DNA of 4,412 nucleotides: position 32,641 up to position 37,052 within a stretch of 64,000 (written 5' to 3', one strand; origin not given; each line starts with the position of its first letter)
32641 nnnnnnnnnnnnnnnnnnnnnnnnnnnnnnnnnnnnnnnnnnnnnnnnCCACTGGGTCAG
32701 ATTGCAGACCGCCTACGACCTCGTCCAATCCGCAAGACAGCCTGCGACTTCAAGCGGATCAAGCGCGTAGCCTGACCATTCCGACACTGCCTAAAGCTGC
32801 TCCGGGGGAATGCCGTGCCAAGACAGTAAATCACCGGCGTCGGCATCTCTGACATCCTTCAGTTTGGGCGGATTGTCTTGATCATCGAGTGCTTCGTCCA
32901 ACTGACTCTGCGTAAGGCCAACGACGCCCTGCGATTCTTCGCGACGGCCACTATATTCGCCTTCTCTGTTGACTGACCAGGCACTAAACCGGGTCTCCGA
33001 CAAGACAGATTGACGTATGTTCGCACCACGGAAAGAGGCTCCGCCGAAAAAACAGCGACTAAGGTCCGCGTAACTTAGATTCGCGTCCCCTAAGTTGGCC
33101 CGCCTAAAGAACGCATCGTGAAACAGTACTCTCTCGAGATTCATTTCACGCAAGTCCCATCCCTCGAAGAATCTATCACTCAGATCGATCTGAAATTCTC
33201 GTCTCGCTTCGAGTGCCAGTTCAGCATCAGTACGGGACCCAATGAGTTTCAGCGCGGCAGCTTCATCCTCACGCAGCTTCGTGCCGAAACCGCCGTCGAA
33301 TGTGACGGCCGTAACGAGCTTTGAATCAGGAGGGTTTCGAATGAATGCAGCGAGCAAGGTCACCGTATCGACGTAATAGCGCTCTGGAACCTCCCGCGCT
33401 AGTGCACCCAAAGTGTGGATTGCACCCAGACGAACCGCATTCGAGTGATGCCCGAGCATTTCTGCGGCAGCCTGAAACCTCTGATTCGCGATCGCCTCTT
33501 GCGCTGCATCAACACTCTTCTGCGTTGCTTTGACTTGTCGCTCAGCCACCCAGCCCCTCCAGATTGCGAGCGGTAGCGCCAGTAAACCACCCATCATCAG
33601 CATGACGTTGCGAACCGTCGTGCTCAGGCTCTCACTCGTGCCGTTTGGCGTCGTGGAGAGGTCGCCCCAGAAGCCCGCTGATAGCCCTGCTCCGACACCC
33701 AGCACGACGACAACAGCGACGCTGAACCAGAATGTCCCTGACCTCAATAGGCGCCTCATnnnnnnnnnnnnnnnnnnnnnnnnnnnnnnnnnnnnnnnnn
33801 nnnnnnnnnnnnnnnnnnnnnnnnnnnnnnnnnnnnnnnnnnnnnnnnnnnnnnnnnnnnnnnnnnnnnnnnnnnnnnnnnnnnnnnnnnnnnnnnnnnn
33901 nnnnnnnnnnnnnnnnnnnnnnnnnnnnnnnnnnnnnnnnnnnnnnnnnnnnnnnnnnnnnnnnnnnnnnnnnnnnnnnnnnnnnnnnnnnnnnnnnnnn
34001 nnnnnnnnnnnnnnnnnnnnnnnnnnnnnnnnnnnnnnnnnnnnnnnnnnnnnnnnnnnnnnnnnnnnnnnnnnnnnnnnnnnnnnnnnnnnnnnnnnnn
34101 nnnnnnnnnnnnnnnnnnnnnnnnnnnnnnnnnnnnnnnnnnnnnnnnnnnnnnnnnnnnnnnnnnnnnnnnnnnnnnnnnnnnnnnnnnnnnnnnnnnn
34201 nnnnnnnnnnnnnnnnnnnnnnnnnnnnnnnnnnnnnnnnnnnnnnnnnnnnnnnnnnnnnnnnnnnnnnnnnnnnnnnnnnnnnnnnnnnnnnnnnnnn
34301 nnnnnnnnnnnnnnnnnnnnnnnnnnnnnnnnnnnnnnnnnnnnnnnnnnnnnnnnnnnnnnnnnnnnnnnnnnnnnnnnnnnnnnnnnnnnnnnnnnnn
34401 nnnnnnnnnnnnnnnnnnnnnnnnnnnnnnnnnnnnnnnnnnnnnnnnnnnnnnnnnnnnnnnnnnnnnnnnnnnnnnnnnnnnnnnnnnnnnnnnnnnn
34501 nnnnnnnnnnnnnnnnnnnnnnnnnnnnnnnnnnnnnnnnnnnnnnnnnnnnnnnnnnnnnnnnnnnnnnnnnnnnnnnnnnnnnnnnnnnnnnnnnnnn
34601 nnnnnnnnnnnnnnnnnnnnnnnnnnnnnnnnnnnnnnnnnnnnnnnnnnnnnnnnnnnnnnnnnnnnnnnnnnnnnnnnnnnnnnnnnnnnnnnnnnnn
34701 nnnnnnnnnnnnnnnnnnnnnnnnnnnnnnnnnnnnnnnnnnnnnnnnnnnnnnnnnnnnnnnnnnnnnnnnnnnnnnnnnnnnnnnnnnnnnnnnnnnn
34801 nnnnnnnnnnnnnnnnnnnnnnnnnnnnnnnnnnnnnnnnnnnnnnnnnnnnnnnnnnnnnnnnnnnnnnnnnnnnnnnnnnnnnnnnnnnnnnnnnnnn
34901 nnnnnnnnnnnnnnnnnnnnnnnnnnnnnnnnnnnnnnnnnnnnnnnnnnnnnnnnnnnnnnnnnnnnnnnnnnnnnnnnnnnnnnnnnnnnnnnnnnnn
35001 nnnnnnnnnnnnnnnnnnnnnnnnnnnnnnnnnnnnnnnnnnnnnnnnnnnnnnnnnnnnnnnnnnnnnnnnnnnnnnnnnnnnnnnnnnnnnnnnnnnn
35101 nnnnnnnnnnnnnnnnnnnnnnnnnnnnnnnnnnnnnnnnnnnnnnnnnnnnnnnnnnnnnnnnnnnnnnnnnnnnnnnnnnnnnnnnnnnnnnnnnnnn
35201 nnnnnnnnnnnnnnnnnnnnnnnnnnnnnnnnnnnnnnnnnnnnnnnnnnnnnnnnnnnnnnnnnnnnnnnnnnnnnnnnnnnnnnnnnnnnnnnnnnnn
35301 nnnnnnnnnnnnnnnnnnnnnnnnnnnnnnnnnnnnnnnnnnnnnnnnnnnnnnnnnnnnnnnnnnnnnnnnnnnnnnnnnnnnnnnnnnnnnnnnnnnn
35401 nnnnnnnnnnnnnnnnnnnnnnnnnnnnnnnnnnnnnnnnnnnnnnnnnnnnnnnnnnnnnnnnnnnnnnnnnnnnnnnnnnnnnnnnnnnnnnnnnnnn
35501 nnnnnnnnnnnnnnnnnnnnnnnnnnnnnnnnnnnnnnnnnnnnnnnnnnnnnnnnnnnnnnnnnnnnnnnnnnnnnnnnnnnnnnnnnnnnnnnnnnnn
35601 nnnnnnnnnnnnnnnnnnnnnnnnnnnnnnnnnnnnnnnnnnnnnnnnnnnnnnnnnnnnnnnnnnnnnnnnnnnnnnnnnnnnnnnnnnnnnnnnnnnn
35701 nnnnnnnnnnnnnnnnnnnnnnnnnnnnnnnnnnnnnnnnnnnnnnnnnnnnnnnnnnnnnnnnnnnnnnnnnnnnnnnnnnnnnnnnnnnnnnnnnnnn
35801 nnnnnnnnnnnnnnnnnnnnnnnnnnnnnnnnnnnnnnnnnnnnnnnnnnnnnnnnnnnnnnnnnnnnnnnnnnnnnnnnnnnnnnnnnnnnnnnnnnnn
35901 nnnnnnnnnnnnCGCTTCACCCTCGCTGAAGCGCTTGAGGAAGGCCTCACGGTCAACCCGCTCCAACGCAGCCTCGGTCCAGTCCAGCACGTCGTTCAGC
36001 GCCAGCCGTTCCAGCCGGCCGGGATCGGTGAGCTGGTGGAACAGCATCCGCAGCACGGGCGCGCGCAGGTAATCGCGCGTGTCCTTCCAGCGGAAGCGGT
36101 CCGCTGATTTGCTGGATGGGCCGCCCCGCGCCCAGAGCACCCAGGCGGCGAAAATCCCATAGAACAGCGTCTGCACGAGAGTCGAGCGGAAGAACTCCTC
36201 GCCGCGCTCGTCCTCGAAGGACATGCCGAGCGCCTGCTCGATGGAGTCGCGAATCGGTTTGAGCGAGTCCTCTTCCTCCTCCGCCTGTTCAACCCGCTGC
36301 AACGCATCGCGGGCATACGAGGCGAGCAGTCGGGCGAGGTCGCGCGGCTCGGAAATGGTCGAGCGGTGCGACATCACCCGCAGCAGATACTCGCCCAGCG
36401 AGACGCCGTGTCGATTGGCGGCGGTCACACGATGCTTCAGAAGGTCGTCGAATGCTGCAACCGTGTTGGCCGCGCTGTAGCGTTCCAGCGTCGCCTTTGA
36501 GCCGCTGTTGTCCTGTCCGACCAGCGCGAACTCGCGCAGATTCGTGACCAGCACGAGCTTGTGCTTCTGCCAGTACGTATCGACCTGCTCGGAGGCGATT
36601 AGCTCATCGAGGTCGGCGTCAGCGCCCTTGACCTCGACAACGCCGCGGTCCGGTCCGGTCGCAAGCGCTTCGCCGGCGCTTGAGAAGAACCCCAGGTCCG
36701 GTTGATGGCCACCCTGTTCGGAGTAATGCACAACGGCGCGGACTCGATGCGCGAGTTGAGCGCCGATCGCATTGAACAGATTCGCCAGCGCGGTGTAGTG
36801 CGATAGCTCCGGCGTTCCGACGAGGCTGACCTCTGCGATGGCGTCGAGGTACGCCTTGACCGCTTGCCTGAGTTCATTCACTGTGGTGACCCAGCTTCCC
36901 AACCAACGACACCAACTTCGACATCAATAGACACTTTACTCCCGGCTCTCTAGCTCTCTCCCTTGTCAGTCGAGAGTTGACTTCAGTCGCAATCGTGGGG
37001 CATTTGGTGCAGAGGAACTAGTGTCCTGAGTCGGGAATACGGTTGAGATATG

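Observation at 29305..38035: Defence and addiction island between a large serine recombinase and a dead IS630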

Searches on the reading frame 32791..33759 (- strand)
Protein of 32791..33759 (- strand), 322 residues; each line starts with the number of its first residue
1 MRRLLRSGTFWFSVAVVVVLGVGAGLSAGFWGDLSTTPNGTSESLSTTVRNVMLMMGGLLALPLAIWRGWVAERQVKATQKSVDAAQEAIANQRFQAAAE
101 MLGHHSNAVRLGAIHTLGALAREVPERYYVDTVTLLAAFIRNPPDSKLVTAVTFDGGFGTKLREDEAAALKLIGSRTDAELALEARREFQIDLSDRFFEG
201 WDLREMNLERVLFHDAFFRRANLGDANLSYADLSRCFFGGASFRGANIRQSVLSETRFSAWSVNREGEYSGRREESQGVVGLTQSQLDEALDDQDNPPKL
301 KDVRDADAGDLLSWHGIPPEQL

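Call 5: search_protein_families(library=pfam, proteins=[window:32791-33759:-], max_evalue=0.01)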
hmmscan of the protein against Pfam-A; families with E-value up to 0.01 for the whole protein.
window:32791-33759:- (322 aa): 3 families
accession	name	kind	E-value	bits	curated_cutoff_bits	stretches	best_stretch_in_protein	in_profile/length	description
PF00805.28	Pentapeptide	-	1.8e-10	40.6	20.2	1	221-259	1-39/40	Pentapeptide repeats (8 copies)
PF13599.13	Pentapeptide_4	-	2.1e-05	25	38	1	190-247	20-77/78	Pentapeptide repeat region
PF13576.12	Pentapeptide_3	-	0.00016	22.3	27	1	225-259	3-39/48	Pentapeptide repeats (9 copies)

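Call 18: search_protein_families(library=padloc, proteins=[window:32791-33759:-], max_evalue=0.01)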
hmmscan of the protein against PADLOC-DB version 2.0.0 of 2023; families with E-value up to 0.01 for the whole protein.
window:32791-33759:- (322 aa): 0 families

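Call 19: search_protein_families(library=ncbifam, proteins=[window:32791-33759:-], max_evalue=0.01)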
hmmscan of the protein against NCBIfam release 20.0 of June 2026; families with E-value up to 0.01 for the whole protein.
window:32791-33759:- (322 aa): 4 families
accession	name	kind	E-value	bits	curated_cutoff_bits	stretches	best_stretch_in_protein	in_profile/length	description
NF047416.1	penta_HetL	equivalog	3e-08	33.4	260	1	190-260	57-127/218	heterocyst differentiation pentapeptide repeat protein HetL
NF052603.1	penta_Alr5209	equivalog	1.7e-05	24.9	125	1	186-259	12-91/113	Alr5209 family pentapeptide repeat protein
NF011904.1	PRK15377.1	subfamily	0.00087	17.8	500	1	191-264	14-93/606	type III secretion system effector HECT-type E3 ubiquitin transferase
NF033086.2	penta_rpt_Qnr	equivalog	0.005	16.6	240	0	189-260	79-160/211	Qnr family pentapeptide repeat protein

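Call 78: search_protein_representatives(protein=window:32791-33759:-)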
Query: 322 residues. Proteins with E-value up to 0.001 (for the whole library): 14712; up to 1e-10: 2161; up to 1e-30: 325. The best 150 are listed.
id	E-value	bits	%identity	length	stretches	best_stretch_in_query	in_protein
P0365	7.9e-105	367.1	57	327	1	4-322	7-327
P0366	5.7e-94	331.5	51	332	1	6-322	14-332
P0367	5.4e-85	302.0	52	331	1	1-321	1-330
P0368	2.3e-81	290.1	50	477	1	1-321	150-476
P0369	4.1e-75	269.5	51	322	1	1-316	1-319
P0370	6.7e-56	206.4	37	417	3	10-248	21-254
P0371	3.9e-55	203.9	43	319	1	7-318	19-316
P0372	1.6e-51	192.0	42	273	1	53-315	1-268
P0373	2.0e-50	188.4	39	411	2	4-255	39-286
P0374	1.0e-49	186.1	41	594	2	5-255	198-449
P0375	1.2e-49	185.9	42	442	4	11-264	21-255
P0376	8.5e-49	183.1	66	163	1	9-147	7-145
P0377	2.4e-48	181.6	38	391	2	7-259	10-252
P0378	4.0e-48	180.9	38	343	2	1-248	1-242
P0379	4.1e-48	180.9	41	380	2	10-254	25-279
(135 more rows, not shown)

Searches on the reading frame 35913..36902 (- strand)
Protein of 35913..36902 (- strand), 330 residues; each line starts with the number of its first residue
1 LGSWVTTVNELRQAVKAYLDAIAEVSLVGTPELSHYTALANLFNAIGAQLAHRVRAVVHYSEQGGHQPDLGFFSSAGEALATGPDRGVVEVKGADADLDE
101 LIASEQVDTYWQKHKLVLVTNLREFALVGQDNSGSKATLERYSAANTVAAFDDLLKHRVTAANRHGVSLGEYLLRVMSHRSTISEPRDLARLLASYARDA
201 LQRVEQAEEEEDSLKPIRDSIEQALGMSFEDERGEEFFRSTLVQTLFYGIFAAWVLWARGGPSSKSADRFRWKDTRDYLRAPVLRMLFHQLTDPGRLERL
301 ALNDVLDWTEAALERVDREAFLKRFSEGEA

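Call 64: search_solved_structures(query=window:35913-36902:-, max_evalue=10, show_alignments=2)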
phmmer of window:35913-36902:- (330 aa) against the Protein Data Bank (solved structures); distinct sequences matched with E-value up to 10: 0.
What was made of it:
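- Tried and rejected: Nothing found (call 64).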
